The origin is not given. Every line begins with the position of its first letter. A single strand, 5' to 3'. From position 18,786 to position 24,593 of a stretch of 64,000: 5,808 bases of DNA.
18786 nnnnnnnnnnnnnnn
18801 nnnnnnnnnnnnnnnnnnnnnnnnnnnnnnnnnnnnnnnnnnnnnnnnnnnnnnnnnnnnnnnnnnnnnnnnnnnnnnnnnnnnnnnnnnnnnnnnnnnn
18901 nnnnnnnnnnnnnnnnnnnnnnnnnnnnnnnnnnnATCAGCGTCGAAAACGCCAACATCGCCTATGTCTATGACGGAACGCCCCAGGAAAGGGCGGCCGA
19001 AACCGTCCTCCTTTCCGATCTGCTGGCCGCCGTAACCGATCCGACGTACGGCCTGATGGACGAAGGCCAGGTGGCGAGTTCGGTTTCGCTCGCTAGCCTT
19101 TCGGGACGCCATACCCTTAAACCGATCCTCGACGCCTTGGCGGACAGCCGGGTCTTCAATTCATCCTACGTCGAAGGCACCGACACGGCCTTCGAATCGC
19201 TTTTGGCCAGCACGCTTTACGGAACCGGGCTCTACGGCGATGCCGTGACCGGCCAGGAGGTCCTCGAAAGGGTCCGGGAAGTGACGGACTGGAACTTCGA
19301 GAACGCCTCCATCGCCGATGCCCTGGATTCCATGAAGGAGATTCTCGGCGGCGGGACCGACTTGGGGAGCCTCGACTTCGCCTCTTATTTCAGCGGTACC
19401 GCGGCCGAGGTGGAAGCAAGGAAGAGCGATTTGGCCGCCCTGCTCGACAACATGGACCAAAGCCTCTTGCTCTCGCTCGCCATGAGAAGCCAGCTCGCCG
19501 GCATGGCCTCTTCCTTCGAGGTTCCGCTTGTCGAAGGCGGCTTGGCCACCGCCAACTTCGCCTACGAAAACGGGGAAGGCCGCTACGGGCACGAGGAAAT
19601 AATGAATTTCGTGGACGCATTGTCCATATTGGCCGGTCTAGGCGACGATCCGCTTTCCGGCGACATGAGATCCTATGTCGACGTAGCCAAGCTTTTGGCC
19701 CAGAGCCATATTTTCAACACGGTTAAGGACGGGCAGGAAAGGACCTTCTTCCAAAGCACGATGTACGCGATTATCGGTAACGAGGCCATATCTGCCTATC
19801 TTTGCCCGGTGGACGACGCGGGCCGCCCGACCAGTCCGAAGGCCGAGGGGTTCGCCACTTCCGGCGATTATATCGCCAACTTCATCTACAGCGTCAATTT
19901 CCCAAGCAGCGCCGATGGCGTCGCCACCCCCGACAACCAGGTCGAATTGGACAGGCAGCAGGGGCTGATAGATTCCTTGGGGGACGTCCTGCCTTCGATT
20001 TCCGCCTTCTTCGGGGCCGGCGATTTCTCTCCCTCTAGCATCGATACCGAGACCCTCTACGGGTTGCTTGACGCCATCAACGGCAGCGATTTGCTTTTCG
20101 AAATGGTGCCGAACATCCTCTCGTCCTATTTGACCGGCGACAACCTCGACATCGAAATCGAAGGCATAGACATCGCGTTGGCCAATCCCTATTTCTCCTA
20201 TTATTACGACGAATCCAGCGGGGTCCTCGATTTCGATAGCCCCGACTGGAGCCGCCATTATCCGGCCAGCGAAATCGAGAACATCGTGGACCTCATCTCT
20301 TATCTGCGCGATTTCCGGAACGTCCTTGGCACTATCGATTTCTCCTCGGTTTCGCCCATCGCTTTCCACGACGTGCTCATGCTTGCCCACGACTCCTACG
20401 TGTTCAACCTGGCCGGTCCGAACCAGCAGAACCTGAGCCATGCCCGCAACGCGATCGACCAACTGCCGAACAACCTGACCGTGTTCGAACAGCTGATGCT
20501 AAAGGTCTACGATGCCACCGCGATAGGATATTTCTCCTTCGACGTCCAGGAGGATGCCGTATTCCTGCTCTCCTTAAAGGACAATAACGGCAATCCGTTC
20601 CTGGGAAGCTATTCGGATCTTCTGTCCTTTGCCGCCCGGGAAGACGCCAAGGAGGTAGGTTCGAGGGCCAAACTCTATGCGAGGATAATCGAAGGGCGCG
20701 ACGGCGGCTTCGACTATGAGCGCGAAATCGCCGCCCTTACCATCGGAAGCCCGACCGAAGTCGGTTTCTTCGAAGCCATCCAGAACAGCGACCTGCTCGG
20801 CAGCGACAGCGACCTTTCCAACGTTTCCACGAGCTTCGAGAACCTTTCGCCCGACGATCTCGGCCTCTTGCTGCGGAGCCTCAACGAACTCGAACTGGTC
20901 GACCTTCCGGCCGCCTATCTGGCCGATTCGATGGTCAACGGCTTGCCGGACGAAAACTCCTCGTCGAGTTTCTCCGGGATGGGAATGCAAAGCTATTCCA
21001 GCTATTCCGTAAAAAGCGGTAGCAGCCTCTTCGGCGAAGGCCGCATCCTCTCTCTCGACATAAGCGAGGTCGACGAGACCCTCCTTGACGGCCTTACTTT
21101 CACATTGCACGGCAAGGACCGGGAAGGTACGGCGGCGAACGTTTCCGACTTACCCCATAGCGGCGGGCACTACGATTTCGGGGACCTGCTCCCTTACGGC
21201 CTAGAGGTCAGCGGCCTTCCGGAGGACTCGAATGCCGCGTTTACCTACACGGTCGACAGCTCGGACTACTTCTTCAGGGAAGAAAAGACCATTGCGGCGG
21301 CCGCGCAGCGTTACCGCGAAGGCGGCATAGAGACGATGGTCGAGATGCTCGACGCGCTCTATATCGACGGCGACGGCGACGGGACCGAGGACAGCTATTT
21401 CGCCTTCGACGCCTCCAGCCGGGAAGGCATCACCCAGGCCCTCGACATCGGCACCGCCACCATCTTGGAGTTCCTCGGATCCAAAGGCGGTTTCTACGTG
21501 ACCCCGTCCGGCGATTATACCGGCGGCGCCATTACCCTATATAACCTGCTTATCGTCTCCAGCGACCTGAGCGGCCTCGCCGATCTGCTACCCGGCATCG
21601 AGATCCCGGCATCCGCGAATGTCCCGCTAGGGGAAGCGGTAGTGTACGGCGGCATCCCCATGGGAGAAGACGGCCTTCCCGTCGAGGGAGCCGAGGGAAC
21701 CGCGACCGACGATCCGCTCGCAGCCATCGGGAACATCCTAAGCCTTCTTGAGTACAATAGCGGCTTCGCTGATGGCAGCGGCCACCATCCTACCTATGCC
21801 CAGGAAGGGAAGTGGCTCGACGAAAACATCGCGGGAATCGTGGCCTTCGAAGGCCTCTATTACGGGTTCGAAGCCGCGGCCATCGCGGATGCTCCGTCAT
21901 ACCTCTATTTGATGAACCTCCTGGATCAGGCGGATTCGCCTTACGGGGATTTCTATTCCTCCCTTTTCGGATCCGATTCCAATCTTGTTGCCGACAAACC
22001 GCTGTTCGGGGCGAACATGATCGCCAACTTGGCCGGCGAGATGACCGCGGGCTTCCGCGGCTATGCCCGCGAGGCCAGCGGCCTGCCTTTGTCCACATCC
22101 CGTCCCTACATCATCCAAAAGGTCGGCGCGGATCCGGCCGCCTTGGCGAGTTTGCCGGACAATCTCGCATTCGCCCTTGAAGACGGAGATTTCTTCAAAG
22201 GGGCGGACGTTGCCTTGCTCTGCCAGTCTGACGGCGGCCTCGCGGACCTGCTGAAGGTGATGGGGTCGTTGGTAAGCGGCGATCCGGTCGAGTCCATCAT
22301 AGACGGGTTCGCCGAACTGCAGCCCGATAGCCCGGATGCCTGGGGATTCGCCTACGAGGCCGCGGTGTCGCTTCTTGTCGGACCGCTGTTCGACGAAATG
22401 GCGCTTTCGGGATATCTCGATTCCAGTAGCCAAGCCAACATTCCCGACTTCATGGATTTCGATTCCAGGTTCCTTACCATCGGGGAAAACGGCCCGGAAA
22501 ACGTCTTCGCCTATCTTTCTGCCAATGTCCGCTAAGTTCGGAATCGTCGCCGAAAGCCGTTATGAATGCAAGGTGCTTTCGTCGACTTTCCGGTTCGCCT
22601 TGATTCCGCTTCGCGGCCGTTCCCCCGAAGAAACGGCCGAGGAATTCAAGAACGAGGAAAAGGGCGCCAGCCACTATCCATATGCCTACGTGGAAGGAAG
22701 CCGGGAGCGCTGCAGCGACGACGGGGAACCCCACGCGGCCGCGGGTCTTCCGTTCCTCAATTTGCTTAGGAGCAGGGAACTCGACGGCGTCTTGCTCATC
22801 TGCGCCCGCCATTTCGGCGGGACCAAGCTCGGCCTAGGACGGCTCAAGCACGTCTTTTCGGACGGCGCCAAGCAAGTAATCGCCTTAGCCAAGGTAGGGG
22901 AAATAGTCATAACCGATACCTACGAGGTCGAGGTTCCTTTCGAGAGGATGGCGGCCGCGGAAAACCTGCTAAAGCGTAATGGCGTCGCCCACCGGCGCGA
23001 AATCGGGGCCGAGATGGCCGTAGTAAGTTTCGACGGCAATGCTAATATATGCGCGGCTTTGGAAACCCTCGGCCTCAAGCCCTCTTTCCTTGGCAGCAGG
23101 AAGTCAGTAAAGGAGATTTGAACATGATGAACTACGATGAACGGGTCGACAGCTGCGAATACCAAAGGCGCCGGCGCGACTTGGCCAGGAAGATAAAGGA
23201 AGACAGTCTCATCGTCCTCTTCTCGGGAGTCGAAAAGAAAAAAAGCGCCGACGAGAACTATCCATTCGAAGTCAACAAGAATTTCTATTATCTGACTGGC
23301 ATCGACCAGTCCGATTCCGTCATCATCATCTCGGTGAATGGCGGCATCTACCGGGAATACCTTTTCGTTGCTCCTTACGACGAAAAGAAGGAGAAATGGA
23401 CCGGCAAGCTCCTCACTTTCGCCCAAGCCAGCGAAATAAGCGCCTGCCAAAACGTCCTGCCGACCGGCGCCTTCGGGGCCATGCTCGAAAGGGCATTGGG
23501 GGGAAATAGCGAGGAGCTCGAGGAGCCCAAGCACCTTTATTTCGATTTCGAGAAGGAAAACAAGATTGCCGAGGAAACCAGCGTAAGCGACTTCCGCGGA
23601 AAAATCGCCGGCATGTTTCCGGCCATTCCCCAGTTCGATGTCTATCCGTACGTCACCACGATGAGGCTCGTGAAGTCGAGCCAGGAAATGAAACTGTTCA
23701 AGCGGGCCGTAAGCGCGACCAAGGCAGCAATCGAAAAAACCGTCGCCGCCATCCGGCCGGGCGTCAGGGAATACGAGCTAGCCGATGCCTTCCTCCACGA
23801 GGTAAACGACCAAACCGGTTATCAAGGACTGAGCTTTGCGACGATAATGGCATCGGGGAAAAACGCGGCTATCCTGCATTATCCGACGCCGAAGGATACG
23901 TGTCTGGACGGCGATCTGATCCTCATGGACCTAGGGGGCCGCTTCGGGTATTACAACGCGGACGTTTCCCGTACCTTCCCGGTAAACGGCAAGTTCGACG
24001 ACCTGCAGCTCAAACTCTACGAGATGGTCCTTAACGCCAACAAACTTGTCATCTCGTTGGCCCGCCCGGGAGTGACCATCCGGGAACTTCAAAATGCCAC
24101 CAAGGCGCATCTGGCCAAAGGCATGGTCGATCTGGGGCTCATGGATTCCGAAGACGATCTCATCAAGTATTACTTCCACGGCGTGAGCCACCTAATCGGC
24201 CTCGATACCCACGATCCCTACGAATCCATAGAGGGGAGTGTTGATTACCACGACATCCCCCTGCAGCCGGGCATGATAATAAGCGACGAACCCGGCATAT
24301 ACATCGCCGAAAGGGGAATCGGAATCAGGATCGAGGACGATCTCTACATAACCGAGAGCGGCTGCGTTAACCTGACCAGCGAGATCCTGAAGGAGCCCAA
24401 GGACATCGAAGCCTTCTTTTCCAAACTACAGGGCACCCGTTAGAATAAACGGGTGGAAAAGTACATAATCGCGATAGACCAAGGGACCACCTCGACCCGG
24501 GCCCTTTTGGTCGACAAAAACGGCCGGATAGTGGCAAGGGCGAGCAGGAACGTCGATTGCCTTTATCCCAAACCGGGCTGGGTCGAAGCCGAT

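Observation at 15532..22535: Giant 2314-aa hyper-acidic, membrane-anchored protein with no recognisable domain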

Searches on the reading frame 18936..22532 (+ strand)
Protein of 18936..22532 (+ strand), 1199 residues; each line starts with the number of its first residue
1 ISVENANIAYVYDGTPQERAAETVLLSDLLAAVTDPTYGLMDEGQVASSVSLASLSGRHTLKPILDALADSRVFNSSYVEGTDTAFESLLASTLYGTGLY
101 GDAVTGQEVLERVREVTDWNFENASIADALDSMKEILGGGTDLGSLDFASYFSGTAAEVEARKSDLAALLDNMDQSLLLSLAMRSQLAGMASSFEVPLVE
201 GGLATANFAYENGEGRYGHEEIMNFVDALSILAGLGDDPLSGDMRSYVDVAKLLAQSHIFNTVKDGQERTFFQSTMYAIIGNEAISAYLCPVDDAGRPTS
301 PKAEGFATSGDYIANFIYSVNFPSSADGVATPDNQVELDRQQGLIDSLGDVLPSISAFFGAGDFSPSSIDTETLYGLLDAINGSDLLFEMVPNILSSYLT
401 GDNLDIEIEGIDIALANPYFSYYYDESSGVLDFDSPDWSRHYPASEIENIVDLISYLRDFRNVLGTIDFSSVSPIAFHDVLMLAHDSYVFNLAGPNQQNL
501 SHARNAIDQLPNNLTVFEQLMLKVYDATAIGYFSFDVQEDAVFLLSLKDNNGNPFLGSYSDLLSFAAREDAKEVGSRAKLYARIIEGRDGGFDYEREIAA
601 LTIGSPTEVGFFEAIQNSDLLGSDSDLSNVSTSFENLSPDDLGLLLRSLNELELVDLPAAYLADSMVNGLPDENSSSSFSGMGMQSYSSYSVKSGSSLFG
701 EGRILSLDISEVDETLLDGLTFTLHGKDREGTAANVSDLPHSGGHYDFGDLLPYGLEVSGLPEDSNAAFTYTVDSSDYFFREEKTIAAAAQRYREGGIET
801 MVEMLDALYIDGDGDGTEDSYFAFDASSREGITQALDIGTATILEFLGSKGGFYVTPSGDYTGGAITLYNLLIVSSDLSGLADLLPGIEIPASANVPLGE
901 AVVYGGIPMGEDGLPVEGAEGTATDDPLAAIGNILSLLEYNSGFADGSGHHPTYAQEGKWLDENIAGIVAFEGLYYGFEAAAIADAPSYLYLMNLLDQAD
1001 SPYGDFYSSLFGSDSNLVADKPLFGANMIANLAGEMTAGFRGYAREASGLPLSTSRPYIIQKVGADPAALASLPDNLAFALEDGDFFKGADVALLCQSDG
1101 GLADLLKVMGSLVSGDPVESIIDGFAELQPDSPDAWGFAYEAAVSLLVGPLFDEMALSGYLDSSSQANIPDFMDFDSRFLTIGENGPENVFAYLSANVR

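Call 59: predict_structure(alignment_id=A5)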
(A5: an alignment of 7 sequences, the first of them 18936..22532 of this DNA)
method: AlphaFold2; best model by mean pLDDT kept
length: 1199 residues; sequences in the alignment: 7
mean_pLDDT: 54.1   pTM: 0.49
mean pLDDT of the five models: 54.1, 53.9, 53.2, 52.6, 39.5
residues with pLDDT >= 90: 33; 70-90: 420; 50-70: 156; < 50: 590
segments of 3 or more residues with pLDDT < 50: 1-6, 496-509, 537-542, 547-555, 557-566, 627-633, 658-790, 795-797, 806-1199
pLDDT, mean of each block of 10 residues (from residue 1): 43 65 79 68 53 73 86 71 77 81 79 85 89 81 80 87 91 88 83 80 84 73 89 75 75 88 84 88 84 81 83 89 67 79 88 75 65 85 90 84 66 81 78 80 87 82 65 80 88 53 37 77 76 55 47 43 49 66 70 83 78 73 50 50 69 63 41 32 28 25 29 28 23 22 25 29 28 31 42 50 48 34 34 35 30 23 25 26 25 23 30 33 34 37 25 25 31 36 31 34 35 25 22 22 22 21 22 25 27 28 31 28 33 33 30 25 24 22 25 24
secondary structure, 60 per line:
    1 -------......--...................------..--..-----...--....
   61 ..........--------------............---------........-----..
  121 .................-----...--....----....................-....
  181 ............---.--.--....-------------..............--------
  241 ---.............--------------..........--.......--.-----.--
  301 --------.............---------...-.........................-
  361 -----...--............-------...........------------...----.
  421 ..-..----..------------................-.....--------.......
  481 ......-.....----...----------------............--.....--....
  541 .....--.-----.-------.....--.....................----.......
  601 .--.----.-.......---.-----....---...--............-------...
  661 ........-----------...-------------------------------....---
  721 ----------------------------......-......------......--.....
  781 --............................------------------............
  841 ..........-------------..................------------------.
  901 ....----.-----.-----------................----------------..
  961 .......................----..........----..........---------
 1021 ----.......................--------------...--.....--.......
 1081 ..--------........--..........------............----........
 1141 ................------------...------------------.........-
elements in order (helices of 4 or more, strands of 3 or more residues): H8-13 H16-34 H57-70 H85-96 H106-113 H119-137 H148-151 H156-175 H177-192 H202-205 H219-232 H244-256 H271-280 H283-289 H309-321 H335-359 H371-382 H390-400 H444-459 H461-465 H474-486 H488-492 H516-527 H530-534 H537-545 H562-566 H569-589 H594-601 H611-617 H639-650 H658-668 H714-717 H749-754 E756-761 E768-773 H776-780 H783-810 H829-850 H864-881 H900-904 H927-942 H959-983 H988-997 H1002-1011 H1025-1047 H1067-1071 H1074-1082 H1091-1098 H1101-1110 H1117-1128 H1133-1156 H1190-1198

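Call 91: fold_search(model_id=the predicted structure, library=pdb)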
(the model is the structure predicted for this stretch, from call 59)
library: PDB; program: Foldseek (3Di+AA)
matches with E <= 10: 252; with E <= 0.001: 0
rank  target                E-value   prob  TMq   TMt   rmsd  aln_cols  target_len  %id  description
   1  7z8v_D                7.6e-02  0.10  0.09  0.09  31.5      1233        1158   11  CAND1-SCF-SKP2 (SKP1deldel) CAND1 engaged SCF rocked (released 2023-04-19)
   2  4rv1_C                9.0e-02  0.18  0.08  0.15  22.0       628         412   11  Crystal Structure of Engineered Protein. Northeast Structural Genomics Consortium (NESG) Target OR497. (released 2014-12-10)
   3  4a0c_B                1.3e-01  0.11  0.08  0.09  28.4       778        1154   11  Structure of the CAND1-CUL4B-RBX1 complex (released 2011-11-30)
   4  9m1l_D                1.3e-01  0.11  0.09  0.09  27.0       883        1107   12  Cryo-EM structure of the TBC-DE-Arl2-alpha-beta-tubulin complex with GTP (released 2025-10-22)
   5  7unk_A                1.4e-01  0.16  0.11  0.12  43.5      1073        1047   12  Structure of Importin-4 bound to the H3-H4-ASF1 histone-histone chaperone complex (released 2022-09-21)
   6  8r22_A                2.1e-01  0.11  0.09  0.12  27.1       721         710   11  INTS9-INTS11-BRAT1-WDR73 complex (released 2024-07-31)
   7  4rv1_B                2.3e-01  0.20  0.09  0.18  17.9       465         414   14  Crystal Structure of Engineered Protein. Northeast Structural Genomics Consortium (NESG) Target OR497. (released 2014-12-10)
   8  8a9k_A                2.5e-01  0.08  0.10  0.10  42.7      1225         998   10  Cryo-EM structure of USP1-UAF1 bound to FANCI and mono-ubiquitinated FANCD2 with ML323 (consensus reconstruction) (released 2022-10-12)
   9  7zbz_D                2.6e-01  0.06  0.08  0.09  29.9      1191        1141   12  CAND1 delhairpin-SCF-SKP2 CAND1 partly engaged SCF partly rocked (released 2023-04-19)
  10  7abg_u                2.9e-01  0.08  0.09  0.12  40.5      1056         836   10  Human pre-Bact-1 spliceosome (released 2020-12-23)
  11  5oqq_A                3.7e-01  0.08  0.08  0.10  29.7       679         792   10  Crystal structure of the S. cerevisiae condensin Ycg1-Brn1 subcomplex (released 2017-10-18)
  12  5vch_B                3.8e-01  0.07  0.09  0.10  38.0      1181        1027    9  Crystal structure of full-length Kluyveromyces lactis Kap123 (released 2017-11-01)
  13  3w3y_A                4.0e-01  0.08  0.09  0.10  42.0      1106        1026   11  Crystal structure of Kap121p bound to Nup53p (released 2013-04-10)
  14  8uxl_A                4.2e-01  0.04  0.08  0.05  32.7      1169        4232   12  Structure of PKA phosphorylated human RyR2-R420W in the primed state in the presence of calcium and calmodulin (released 2023-11-22)
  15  2pf4_C                4.6e-01  0.09  0.10  0.15  25.6       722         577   13  Crystal structure of the full-length simian virus 40 small t antigen complexed with the protein phosphatase 2A Aalpha  (released 2007-08-07)
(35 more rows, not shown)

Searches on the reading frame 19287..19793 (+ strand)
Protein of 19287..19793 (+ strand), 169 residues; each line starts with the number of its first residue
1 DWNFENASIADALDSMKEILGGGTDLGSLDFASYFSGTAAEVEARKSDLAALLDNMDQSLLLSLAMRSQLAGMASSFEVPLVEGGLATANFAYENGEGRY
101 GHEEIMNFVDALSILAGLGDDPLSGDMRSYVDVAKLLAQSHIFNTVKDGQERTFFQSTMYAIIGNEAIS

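Call 77: search_solved_structures(query=A6, max_evalue=10)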
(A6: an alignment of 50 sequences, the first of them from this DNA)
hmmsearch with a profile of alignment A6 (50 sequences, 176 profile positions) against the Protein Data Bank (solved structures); distinct sequences matched with E-value up to 10: 2.
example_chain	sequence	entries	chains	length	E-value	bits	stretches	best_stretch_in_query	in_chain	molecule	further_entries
7luv_A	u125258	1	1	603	1.8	11.9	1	63-170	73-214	THO complex subunit HPR1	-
7apx_B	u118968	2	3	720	2.4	11.5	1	64-170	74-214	THO complex subunit HPR1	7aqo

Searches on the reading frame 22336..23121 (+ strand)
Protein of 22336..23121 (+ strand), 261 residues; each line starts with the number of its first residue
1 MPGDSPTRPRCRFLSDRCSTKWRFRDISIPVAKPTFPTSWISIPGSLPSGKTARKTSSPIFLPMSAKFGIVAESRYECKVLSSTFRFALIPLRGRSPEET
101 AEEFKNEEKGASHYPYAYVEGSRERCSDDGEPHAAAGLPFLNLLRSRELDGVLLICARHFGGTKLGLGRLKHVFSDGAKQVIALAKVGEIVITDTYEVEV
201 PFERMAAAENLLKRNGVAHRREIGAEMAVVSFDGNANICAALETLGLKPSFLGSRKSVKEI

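Call 12: search_protein_families(library=pfam, proteins=[window:22336-23121:+], max_evalue=0.001)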
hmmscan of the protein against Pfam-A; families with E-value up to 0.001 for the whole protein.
window:22336-23121:+ (261 aa): 1 family
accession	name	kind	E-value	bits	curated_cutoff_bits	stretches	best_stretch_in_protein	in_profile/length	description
PF01205.25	UPF0029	-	1.7e-19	70.2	27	1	96-182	17-107/107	Uncharacterized protein family UPF0029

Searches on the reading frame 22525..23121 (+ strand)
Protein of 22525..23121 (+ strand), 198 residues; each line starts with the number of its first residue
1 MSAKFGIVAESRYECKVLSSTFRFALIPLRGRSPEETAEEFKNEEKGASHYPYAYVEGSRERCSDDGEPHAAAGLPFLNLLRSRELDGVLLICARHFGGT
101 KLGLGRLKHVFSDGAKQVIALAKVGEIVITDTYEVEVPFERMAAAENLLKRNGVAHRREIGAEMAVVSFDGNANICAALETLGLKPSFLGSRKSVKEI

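Call 105: search_protein_families(library=ncbifam, proteins=[window:22525-23121:+], max_evalue=0.001)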
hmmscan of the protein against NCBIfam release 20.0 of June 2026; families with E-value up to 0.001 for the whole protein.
window:22525-23121:+ (198 aa): 2 families
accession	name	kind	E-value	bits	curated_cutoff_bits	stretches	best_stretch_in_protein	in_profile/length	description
TIGR00257.1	IMPACT_YIGZ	hypoth_equivalog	3.3e-20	72.5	167.95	1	16-151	17-158/205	YigZ family protein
NF008600.0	PRK11568.1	equivalog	2.1e-13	50.3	298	1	39-151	40-157/204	IMPACT family protein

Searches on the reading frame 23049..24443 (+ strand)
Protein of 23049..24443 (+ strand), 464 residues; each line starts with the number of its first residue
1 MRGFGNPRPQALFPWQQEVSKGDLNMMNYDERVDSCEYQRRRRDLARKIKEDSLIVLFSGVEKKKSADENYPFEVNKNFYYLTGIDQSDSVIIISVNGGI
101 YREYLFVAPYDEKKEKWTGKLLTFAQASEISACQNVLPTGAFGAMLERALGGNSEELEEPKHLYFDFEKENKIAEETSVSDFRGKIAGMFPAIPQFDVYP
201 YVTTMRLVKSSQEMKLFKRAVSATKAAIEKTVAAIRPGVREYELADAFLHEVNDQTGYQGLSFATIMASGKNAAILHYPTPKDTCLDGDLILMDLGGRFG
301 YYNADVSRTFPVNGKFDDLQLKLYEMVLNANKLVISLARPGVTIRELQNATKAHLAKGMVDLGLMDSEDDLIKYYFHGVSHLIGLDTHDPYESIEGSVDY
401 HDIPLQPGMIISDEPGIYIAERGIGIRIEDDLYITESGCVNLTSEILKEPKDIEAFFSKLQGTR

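Call 12: search_protein_families(library=pfam, proteins=[window:23049-24443:+], max_evalue=0.001)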
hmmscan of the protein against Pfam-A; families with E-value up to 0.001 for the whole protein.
window:23049-24443:+ (464 aa): 2 families
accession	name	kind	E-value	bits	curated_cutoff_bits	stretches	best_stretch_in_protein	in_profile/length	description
PF00557.29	Peptidase_M24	-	9.7e-57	192.5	23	1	216-436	2-208/208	Metallopeptidase family M24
PF05195.22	AMP_N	-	1.3e-27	96.4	24.6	1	38-154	1-118/121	Aminopeptidase P, N-terminal domain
